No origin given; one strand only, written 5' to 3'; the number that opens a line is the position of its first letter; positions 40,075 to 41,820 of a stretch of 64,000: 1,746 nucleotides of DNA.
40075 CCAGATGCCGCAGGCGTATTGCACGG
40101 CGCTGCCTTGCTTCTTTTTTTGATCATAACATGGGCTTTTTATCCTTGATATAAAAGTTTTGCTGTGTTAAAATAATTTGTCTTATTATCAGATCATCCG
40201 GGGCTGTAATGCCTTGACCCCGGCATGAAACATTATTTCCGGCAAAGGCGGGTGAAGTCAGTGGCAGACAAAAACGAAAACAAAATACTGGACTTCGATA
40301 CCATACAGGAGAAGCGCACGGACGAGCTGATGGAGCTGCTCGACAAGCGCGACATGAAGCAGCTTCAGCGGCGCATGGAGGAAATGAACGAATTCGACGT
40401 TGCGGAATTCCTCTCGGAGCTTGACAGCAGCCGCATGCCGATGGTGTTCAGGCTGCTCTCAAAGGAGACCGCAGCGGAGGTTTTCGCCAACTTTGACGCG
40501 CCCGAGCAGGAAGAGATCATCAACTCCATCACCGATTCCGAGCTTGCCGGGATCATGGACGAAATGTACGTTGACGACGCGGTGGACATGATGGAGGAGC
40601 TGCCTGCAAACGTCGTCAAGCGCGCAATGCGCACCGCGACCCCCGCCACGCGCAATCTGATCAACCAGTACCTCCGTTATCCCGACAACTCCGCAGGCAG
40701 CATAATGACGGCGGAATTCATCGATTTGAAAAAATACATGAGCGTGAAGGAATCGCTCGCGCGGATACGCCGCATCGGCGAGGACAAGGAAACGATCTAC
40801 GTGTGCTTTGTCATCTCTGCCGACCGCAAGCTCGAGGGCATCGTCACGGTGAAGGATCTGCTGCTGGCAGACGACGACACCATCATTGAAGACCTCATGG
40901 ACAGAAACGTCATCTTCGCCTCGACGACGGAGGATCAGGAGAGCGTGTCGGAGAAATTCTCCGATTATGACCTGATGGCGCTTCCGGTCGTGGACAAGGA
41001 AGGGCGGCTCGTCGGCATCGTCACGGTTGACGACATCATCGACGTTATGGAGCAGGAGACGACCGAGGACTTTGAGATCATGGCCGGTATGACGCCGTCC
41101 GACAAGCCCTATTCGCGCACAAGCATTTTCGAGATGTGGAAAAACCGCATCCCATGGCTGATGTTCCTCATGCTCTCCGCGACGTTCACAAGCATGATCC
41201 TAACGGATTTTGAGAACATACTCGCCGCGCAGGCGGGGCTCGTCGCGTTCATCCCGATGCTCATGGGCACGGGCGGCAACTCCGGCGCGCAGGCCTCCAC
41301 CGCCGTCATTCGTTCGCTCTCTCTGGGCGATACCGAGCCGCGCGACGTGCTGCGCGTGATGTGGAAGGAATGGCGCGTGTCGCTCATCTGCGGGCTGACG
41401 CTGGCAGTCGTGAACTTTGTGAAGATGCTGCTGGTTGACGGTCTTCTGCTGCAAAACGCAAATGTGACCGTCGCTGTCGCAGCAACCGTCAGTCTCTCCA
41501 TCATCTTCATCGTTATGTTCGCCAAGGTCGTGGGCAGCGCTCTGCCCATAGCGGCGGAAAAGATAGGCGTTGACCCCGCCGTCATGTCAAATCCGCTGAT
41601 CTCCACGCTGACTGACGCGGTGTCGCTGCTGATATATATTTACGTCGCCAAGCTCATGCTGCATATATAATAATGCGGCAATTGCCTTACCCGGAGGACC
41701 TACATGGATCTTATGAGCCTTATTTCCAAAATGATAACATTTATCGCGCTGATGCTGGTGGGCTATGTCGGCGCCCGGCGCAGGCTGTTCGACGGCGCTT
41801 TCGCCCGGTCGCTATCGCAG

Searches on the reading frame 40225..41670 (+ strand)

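Call 95: search_protein_families(library=pfam, proteins=[window:40225-41670:+], max_evalue=0.00001)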
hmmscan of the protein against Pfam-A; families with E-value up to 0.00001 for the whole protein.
window:40225-41670:+ (481 aa): 3 families
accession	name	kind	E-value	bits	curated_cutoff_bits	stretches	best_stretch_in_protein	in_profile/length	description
PF01769.21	MgtE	-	9.7e-35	120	27.6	1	343-473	1-124/125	Divalent cation transporter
PF03448.22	MgtE_N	-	8.2e-26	90.9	25.9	1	54-155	1-102/102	MgtE intracellular N domain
PF00571.33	CBS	-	1.9e-16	60.5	24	1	221-275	1-55/57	CBS domain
